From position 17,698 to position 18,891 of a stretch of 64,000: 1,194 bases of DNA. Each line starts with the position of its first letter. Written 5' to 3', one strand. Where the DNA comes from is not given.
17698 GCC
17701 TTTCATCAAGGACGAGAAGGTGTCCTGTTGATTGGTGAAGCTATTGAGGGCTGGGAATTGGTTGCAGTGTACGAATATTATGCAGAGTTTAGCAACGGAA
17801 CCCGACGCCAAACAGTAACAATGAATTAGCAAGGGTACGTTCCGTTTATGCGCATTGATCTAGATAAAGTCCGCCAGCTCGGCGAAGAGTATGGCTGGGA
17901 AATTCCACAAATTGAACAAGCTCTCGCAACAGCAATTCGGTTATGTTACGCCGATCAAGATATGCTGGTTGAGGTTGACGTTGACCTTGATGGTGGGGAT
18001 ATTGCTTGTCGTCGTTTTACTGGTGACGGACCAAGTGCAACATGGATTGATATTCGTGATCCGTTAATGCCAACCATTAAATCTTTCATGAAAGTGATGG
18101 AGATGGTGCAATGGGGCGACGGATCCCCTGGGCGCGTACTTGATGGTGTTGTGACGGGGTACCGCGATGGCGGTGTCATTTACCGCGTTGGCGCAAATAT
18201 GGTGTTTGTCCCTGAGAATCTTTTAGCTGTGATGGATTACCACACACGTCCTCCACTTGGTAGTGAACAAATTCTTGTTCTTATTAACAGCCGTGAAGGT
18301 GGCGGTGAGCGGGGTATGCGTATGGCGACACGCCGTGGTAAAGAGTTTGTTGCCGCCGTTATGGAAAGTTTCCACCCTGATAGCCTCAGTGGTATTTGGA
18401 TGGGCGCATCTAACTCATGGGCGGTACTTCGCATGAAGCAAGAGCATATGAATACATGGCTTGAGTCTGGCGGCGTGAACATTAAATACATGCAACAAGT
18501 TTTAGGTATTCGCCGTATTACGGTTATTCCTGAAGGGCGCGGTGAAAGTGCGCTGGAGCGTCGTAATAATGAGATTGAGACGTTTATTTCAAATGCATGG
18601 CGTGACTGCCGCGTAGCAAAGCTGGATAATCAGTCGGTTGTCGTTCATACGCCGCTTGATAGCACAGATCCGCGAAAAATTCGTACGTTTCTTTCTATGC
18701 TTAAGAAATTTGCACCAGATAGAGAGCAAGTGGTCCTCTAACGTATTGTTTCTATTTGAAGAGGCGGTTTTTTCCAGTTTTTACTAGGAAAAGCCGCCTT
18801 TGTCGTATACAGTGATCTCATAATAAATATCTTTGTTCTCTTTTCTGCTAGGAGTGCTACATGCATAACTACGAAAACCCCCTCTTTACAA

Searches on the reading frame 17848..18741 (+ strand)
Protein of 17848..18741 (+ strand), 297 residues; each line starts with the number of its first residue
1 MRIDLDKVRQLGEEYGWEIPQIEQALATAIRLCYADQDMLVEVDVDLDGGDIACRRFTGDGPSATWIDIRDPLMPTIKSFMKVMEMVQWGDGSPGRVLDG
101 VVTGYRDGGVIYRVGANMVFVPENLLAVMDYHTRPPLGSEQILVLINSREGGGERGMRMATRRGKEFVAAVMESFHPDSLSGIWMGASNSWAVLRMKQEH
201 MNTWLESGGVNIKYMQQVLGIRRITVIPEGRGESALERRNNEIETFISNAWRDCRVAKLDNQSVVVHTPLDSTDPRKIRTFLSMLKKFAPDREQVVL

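Call 3: search_protein_families(library=pfam, proteins=[window:17848-18741:+], max_evalue=1)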
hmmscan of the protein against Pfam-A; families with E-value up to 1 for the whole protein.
window:17848-18741:+ (297 aa): 0 families

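Call 4: search_protein_families(library=phrogs, proteins=[window:17848-18741:+], max_evalue=0.1)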
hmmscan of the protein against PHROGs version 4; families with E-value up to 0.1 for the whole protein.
window:17848-18741:+ (297 aa): 0 families

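Call 8: search_protein_families(library=padloc, proteins=[window:17848-18741:+], max_evalue=0.1)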
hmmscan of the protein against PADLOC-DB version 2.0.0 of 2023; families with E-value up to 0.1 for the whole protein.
window:17848-18741:+ (297 aa): 0 families

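Call 9: search_protein_families(library=ncbifam, proteins=[window:17848-18741:+], max_evalue=0.1)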
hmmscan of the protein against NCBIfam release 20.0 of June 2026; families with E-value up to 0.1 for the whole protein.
window:17848-18741:+ (297 aa): 0 families

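Call 36: search_dna_similar(query=window:17848-18741:+, collection=plasmids, mode=protein, max_rows=25, max_evalue=0.01)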
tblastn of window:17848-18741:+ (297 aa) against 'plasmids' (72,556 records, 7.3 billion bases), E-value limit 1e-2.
Records with a match: 1; places in all: 1; records where one place covers at least 80% of the query: 0.
Best place of each record, by identity: <60% 1.
By first word of the organism name: Agrobacterium 1.
By predicted mobility (MOB-suite, as given by PLSDB): conjugative 1.
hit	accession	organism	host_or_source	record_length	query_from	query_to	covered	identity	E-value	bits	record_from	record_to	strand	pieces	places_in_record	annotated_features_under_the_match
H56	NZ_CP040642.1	Agrobacterium sp. T29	Single strain culture,soil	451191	166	290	42%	35.9%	9e-14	79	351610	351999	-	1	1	hypothetical protein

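Call 38: get_annotated_region(hit=H56, flank=15000)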
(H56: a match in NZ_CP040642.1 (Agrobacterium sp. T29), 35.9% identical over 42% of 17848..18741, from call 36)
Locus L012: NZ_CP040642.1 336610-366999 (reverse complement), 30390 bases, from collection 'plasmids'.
description: Agrobacterium sp. T29 plasmid unnamed2, complete sequence
organism: Agrobacterium sp. T29 (NCBI taxid 2580515)
taxonomy: Bacteria; Pseudomonadota; Alphaproteobacteria; Hyphomicrobiales; Rhizobiaceae; Agrobacterium; Agrobacterium sp. T29
host: -; source: Single strain culture,soil; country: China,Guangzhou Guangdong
typing (MOB-suite, as given by PLSDB): conjugative; relaxase MOBQ; mating-pair formation MPF_T
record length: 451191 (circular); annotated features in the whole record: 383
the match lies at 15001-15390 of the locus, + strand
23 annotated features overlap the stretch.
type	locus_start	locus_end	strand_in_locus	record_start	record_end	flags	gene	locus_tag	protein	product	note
CDS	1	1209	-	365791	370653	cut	-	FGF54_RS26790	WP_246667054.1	ATP-binding protein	-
CDS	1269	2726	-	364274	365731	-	-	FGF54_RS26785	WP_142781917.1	Shedu immune nuclease family protein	-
CDS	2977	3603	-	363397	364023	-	-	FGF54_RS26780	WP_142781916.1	hypothetical protein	-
CDS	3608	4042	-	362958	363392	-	-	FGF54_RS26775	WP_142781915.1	hypothetical protein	-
CDS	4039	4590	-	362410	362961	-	-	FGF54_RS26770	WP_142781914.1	hypothetical protein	-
CDS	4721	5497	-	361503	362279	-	-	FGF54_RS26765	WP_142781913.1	hypothetical protein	-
CDS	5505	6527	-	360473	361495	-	-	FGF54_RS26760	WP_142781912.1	hypothetical protein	-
CDS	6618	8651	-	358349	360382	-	-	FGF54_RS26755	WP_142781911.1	hypothetical protein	-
CDS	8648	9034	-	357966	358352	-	-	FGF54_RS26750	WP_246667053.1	hypothetical protein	-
CDS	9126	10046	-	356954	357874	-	-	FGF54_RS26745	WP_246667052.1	hypothetical protein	-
CDS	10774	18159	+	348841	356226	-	-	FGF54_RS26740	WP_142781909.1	hypothetical protein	-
CDS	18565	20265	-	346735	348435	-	-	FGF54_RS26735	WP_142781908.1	M48 family metalloprotease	GO:0006508 - proteolysis [Evidence IEA]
CDS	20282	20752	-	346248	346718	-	-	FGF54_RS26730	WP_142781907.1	hypothetical protein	-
CDS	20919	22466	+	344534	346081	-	-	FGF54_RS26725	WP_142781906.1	DUF2235 domain-containing protein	-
CDS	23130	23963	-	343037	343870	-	-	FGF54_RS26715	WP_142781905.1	hypothetical protein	-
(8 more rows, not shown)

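Call 69: find_related_loci(query=A6, collection=metagenome_contigs, flank=10000)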
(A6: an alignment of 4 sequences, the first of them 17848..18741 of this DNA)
Query A6 (297 aa) in metagenome_contigs; peptide patterns used: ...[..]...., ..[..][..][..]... (x = any residue, [..] = any of these).
158 stretches matched a pattern; 2 encode a relative of the query (tblastn E <= 1e-3); 2 distinct loci.
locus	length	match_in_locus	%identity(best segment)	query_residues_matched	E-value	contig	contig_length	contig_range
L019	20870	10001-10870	60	4-297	2e-125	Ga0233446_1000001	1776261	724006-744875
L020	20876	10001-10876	60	4-297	7e-121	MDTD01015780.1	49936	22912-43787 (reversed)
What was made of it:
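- Tried and rejected: The second scan, with the 297-aa protein, gave L019 and L020 (call 69).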

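Call 70: find_related_loci(query=A6, collection=viral_contigs, flank=10000)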
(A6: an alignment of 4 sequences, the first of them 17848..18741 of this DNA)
Query A6 (297 aa) in viral_contigs; peptide patterns used: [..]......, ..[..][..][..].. (x = any residue, [..] = any of these).
39 stretches matched a pattern, but none encodes a relative of the query by tblastn (E <= 1e-3).

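Call 85: search_protein_families(library=pfam, proteins=[L021:7013-7831:+, L019:11584-12330:+, L019:10874-11422:+], max_evalue=0.001)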
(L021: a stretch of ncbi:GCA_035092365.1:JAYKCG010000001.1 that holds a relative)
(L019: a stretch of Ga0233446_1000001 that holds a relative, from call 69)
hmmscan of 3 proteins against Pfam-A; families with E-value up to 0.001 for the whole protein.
L021:7013-7831:+ (272 aa): 2 families
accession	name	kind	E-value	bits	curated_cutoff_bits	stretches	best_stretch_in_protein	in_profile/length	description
PF02562.22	PhoH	-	8.8e-41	140.1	27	1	35-260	2-202/205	PhoH-like protein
PF13604.12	AAA_30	-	1.2e-08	35.3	27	0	174-211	90-128/191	AAA domain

L019:11584-12330:+ (248 aa): 2 families
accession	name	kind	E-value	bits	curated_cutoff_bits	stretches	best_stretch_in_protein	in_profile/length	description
PF02562.22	PhoH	-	8.9e-70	234.8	27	1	36-239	2-201/205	PhoH-like protein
PF13604.12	AAA_30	-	1.9e-05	24.9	27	1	40-194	3-129/191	AAA domain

L019:10874-11422:+ (182 aa): 0 families

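Call 89: search_protein_families(library=padloc, proteins=[L021:7013-7831:+, L019:11584-12330:+], max_evalue=0.01)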
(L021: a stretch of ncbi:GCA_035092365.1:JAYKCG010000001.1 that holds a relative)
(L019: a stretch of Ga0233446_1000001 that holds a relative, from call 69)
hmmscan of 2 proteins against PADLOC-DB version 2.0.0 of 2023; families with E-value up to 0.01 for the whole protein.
L021:7013-7831:+ (272 aa): 2 families
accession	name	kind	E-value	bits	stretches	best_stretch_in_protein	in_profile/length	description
PDLC02372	Nhi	-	0.00072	16.3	0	157-211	248-300/470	-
PDLC02350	AbiO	-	0.0063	13.3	0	58-72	197-211/468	AbiO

L019:11584-12330:+ (248 aa): 3 families
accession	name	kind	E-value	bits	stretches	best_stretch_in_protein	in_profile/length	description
PDLC02372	Nhi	-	7.9e-06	22.8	1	132-201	241-308/470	-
PDLC02350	AbiO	-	0.00038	17.3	0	132-201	235-305/468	AbiO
PDLC00138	GajB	-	0.0086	12.8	0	156-195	222-261/581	UrvD helicase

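Call 91: search_solved_structures(query=A6, max_evalue=10, show_alignments=1)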
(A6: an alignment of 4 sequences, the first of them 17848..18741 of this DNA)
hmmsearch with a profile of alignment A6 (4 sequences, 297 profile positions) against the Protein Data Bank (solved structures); distinct sequences matched with E-value up to 10: 2.
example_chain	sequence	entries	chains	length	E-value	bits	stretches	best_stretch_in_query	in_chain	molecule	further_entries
7cfm_R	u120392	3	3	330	1.2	11.6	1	121-188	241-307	G-protein coupled bile acid receptor 1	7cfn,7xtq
9gyo_R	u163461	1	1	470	1.9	10.9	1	121-188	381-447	Soluble cytochrome b562,G-protein coupled bile acid receptor 1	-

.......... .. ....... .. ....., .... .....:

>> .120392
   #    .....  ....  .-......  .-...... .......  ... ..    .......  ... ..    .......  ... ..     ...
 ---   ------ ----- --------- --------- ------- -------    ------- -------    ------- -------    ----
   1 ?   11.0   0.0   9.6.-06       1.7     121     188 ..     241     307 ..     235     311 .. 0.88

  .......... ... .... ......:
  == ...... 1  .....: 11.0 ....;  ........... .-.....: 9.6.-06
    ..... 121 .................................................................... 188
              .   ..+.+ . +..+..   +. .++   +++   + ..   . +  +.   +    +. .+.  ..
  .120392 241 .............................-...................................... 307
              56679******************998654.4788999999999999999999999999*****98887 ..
